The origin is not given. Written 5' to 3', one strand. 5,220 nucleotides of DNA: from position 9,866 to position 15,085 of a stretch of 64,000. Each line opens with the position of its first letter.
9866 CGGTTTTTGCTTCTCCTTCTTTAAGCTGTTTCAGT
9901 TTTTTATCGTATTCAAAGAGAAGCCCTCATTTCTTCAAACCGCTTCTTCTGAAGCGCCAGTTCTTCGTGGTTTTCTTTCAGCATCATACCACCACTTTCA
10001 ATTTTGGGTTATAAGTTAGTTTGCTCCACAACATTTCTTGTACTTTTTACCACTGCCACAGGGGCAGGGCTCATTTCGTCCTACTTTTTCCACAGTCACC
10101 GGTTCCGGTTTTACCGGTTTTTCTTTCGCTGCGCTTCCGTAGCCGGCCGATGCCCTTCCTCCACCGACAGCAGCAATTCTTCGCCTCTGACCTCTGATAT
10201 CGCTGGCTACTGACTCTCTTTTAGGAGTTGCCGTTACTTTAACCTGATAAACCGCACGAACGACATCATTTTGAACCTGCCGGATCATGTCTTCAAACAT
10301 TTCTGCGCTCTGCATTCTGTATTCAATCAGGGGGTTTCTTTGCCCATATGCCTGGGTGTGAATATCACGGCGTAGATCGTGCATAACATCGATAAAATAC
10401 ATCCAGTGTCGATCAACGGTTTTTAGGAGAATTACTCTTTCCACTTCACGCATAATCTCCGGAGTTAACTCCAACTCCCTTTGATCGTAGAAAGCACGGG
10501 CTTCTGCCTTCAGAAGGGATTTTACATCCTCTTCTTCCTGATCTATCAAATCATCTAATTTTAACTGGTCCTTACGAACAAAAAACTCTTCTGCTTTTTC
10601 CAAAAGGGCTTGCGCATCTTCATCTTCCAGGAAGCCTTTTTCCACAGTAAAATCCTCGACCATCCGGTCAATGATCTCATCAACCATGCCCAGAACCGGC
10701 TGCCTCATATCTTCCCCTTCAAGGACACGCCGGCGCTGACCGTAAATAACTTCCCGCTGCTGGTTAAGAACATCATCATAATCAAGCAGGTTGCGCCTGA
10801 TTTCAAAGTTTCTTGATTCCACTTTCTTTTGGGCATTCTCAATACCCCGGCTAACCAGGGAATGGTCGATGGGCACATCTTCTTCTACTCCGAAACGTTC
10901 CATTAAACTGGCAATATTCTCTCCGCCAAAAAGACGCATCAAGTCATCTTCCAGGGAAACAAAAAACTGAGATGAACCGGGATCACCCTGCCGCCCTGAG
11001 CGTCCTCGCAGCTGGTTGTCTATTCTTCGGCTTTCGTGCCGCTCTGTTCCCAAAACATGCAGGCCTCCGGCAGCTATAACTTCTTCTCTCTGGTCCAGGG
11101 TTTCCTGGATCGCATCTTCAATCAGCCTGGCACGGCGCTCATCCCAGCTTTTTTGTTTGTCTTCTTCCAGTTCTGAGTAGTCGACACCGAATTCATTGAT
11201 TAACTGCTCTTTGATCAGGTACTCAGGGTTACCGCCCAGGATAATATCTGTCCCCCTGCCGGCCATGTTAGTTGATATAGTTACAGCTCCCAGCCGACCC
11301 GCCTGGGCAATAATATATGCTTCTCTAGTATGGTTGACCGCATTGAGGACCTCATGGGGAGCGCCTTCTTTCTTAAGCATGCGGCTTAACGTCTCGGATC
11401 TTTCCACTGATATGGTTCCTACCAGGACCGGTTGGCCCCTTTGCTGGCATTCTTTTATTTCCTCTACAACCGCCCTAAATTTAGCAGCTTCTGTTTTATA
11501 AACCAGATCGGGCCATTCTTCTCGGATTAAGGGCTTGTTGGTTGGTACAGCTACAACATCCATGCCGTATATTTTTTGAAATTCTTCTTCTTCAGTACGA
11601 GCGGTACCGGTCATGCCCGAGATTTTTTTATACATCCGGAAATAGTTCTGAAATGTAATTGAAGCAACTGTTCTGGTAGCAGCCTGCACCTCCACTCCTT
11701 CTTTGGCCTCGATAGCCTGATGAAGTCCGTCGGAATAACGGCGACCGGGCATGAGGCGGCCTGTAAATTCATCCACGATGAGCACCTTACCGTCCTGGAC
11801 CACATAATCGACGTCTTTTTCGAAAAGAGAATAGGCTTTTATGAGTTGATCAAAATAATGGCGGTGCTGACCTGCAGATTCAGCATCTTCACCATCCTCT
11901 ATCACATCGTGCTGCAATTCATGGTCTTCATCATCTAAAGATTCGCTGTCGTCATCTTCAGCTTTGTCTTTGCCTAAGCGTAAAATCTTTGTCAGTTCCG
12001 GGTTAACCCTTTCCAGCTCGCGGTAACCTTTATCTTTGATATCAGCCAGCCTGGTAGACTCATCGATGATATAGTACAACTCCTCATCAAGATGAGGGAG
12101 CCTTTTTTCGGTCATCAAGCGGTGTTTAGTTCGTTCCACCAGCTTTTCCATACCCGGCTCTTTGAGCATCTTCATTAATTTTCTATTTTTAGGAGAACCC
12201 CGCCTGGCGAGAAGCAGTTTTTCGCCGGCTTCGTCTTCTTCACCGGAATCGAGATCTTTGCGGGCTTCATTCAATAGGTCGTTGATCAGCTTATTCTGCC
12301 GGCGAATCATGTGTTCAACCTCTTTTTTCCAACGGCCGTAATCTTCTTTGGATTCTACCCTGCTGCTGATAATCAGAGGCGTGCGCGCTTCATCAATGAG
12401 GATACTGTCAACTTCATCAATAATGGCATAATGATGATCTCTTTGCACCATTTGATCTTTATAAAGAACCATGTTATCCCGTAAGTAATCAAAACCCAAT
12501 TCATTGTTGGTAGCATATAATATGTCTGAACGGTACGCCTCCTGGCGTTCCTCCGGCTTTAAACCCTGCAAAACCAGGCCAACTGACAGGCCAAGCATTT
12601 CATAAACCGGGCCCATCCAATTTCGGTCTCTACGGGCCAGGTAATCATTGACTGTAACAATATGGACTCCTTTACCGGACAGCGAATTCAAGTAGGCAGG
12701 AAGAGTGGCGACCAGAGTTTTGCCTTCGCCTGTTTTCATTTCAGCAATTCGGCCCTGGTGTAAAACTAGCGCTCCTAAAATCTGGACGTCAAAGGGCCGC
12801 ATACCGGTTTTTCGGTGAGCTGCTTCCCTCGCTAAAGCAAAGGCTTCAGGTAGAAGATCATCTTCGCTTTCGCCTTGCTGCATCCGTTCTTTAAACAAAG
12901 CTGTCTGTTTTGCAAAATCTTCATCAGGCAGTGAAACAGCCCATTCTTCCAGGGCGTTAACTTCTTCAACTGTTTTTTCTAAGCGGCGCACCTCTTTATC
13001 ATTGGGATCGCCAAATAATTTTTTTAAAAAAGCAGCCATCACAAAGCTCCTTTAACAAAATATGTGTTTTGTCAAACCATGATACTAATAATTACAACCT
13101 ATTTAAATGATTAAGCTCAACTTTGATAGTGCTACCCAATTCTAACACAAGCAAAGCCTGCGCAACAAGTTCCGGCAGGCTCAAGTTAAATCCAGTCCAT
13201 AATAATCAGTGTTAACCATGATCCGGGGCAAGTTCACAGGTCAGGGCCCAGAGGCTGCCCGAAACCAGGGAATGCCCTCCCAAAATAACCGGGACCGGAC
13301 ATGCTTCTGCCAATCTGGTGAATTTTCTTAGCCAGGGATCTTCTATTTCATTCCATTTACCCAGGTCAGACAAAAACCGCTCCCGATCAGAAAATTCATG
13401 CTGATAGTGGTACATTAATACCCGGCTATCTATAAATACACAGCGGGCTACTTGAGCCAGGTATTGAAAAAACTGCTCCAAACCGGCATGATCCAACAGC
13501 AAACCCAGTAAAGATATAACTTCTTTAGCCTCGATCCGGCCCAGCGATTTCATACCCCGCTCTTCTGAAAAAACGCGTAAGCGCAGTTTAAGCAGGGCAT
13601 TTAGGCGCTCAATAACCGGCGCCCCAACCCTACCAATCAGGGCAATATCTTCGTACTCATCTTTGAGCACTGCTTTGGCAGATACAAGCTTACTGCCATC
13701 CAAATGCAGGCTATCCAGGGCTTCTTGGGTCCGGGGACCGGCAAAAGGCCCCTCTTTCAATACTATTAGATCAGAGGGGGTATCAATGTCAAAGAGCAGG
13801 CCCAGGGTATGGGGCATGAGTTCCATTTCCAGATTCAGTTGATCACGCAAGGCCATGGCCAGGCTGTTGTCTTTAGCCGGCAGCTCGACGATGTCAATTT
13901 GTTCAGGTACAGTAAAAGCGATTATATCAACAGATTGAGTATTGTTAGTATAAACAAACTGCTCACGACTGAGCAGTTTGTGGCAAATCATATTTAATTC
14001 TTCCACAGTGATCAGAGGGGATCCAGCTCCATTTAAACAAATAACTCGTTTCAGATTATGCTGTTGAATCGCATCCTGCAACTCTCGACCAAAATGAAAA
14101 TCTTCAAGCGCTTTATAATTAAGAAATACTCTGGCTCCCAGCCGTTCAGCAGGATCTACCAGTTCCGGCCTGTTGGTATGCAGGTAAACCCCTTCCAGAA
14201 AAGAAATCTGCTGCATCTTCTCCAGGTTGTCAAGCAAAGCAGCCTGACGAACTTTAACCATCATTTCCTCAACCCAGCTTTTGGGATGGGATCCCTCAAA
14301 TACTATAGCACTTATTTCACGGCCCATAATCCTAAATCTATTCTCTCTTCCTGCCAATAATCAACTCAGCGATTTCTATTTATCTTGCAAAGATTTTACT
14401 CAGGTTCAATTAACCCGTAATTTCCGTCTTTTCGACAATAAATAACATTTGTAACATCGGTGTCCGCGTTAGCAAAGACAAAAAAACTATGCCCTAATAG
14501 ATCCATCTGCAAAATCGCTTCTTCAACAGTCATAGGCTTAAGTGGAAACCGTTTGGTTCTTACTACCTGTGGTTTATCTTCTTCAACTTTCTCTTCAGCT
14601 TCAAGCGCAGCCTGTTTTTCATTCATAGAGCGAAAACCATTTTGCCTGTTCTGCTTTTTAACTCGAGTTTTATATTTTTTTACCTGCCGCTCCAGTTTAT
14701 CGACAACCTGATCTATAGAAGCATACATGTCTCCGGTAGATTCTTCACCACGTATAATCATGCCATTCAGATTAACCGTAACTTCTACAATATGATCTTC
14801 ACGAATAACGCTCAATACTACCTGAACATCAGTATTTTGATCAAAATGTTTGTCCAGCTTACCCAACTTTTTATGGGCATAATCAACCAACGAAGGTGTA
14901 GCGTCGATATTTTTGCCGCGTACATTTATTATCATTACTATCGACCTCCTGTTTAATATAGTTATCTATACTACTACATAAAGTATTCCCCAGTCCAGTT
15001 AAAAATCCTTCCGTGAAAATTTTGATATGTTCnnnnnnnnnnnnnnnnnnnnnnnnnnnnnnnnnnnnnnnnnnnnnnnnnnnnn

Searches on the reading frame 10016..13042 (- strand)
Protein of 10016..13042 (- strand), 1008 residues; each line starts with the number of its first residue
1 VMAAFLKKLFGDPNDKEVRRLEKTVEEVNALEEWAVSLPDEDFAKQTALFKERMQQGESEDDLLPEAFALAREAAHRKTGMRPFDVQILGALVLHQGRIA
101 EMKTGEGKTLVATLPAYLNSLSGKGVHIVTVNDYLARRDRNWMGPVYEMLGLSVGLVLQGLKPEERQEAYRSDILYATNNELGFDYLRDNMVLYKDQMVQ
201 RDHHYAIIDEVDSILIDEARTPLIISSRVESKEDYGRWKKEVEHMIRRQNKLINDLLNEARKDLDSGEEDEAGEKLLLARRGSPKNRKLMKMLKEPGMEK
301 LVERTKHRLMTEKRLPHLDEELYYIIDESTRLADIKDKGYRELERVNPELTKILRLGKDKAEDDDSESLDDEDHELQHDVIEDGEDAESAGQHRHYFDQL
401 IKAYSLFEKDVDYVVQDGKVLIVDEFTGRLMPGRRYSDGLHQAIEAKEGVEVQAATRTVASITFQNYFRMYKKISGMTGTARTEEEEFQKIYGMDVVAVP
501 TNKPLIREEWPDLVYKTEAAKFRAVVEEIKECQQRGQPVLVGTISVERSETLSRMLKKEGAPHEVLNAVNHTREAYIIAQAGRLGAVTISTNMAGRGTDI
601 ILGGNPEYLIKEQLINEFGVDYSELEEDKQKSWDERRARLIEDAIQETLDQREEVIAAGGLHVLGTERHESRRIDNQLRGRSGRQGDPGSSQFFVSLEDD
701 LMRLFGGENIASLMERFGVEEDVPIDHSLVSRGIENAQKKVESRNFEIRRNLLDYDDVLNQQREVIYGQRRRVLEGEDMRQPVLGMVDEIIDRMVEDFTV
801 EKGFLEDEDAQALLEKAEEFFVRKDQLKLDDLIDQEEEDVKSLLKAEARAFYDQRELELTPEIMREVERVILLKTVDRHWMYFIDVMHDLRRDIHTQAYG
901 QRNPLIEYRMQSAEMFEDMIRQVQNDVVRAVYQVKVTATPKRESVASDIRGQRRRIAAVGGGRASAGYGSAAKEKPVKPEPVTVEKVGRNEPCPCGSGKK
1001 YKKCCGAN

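Call 36: search_protein_families(library=ncbifam, proteins=[window:10016-13042:-], max_evalue=0.00001)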
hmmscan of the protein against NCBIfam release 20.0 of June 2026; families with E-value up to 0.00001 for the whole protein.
window:10016-13042:- (1008 aa): 14 families
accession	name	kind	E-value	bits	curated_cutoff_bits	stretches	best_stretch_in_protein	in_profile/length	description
NF009538.1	PRK12904.1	equivalog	0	1106.8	814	1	5-936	1-813/814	preprotein translocase subunit SecA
TIGR00963.1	secA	equivalog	0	1053.2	800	1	28-923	1-787/787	preprotein translocase subunit SecA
NF009536.0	PRK12901.1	equivalog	1e-303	1010.6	1493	3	80-603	169-700/1118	preprotein translocase subunit SecA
NF006630.0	PRK09200.1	subfamily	3e-261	868.9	862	3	8-243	4-240/789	preprotein translocase subunit SecA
TIGR04397.1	SecA2_Bac_anthr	exception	1e-247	824.2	1085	3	6-255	1-250/774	accessory Sec system translocase SecA2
TIGR03714.1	secA2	equivalog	3.5e-209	696.8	930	3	14-228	2-221/762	accessory Sec system translocase SecA2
NF012136.0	SecA2_Lm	equivalog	1.5e-187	625.1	1100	3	398-603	285-490/776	accessory Sec system translocase SecA2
TIGR04221.1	SecA2_Mycobac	equivalog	2.2e-172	575.1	725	4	391-606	280-495/762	accessory Sec system translocase SecA2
NF004088.0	PRK05590.1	equivalog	7.3e-10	39.4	140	1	983-1007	141-165/166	hypothetical protein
NF007704.0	PRK10396.1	equivalog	1.4e-08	35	149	1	972-1005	185-219/221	hypothetical protein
TIGR04102.1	SWIM_PBPRA1643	hypoth_equivalog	1.6e-08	34.9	68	1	978-1006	79-108/108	PBPRA1643 family SWIM/SEC-C metal-binding motif protein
NF002592.0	PRK02250.1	equivalog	6.3e-08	32.9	158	1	974-1006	135-167/167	hypothetical protein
NF002449.0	PRK01617.1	equivalog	1.4e-07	32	141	1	985-1006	132-153/154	hypothetical protein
NF001213.0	PRK00183.1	equivalog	2.8e-06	27.5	158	1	984-1007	131-154/157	hypothetical protein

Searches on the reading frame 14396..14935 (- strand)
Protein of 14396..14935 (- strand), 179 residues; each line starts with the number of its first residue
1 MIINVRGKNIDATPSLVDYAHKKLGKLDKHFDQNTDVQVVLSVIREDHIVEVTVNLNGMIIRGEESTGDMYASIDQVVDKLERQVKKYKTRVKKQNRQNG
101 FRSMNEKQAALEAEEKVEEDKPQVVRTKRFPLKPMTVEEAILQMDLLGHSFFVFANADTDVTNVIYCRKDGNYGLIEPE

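Call 37: search_protein_families(library=ncbifam, proteins=[window:14396-14935:-], max_evalue=0.00001)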
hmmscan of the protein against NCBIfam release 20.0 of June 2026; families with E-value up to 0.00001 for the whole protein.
window:14396-14935:- (179 aa): 3 families
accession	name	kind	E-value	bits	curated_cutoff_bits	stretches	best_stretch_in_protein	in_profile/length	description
TIGR00741.1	yfiA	equivalog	4.9e-27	94.4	40.9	1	1-98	1-101/102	ribosome hibernation-promoting factor, HPF/YfiA family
NF007780.0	PRK10470.1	equivalog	5.4e-20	71.6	125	1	1-94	1-94/95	ribosome hibernation promoting factor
NF007654.0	PRK10324.1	equivalog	1.9e-10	41.3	158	1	1-93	1-93/113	ribosome-associated translation inhibitor RaiA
